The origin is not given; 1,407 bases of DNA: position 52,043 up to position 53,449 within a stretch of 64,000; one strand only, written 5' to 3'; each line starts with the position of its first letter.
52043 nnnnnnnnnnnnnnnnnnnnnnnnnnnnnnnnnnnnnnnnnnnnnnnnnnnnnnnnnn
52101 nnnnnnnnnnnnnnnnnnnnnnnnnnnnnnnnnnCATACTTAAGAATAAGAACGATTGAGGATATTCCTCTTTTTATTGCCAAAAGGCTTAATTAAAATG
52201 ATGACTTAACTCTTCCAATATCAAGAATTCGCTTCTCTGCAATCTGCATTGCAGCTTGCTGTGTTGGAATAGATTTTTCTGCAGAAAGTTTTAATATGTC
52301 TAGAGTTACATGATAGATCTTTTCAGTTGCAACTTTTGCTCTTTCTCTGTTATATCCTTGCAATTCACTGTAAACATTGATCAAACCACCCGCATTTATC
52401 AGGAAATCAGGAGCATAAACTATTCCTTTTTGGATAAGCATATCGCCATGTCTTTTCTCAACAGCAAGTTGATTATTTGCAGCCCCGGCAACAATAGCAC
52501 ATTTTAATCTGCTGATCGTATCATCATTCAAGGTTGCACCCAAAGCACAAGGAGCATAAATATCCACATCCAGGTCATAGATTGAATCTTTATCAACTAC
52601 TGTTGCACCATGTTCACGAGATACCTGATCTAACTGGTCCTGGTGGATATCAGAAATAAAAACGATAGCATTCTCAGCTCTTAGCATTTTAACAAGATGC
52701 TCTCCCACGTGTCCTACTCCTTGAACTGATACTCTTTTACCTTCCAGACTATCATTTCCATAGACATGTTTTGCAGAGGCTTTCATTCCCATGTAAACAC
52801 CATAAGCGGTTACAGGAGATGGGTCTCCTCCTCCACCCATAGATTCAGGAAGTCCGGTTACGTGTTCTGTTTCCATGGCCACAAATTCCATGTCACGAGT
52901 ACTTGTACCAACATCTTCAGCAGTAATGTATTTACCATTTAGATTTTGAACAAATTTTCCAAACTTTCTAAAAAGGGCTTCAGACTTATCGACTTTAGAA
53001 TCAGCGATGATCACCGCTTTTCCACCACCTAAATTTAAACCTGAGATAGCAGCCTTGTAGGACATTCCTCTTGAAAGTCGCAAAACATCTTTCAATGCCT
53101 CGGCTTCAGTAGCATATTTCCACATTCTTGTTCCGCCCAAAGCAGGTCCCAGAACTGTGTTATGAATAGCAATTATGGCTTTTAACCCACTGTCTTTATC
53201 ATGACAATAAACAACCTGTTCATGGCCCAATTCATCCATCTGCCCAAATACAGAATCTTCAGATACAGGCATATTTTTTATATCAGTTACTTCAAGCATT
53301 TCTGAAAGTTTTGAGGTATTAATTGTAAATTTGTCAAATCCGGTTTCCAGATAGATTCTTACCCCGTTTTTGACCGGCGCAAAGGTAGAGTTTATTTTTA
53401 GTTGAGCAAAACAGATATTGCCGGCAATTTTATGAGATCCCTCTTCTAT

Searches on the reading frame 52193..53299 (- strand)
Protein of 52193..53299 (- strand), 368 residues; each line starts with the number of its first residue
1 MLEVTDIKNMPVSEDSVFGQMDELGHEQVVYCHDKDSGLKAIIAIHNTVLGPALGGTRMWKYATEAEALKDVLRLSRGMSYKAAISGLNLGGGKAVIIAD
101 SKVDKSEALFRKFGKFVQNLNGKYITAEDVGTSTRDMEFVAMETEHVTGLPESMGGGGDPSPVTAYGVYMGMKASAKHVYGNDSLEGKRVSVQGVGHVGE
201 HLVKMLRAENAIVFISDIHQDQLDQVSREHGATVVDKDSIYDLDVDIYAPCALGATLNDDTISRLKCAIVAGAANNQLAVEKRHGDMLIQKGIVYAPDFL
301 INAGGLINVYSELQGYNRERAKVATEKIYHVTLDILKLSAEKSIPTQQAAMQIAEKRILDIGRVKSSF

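Call 39: search_protein_families(library=ncbifam, proteins=[window:52193-53299:-], max_evalue=1e-10)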
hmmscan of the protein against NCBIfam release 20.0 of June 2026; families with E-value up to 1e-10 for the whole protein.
window:52193-53299:- (368 aa): 4 families
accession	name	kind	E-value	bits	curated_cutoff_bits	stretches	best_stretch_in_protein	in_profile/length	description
NF035922.1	Trp_DH_ScyB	equivalog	1.5e-127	425.4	600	1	17-360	2-341/346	tryptophan dehydrogenase ScyB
NF040817.1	GdhA_Arch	equivalog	2e-28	99.7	750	1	46-359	61-408/419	glutamate dehydrogenase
NF041398.1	GluDhGdhB_Halo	equivalog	4.7e-24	85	620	1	42-322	54-357/410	glutamate dehydrogenase GdhB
NF006929.0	PRK09414.1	equivalog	2.6e-13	49.8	536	0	215-335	282-402/445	NADP-specific glutamate dehydrogenase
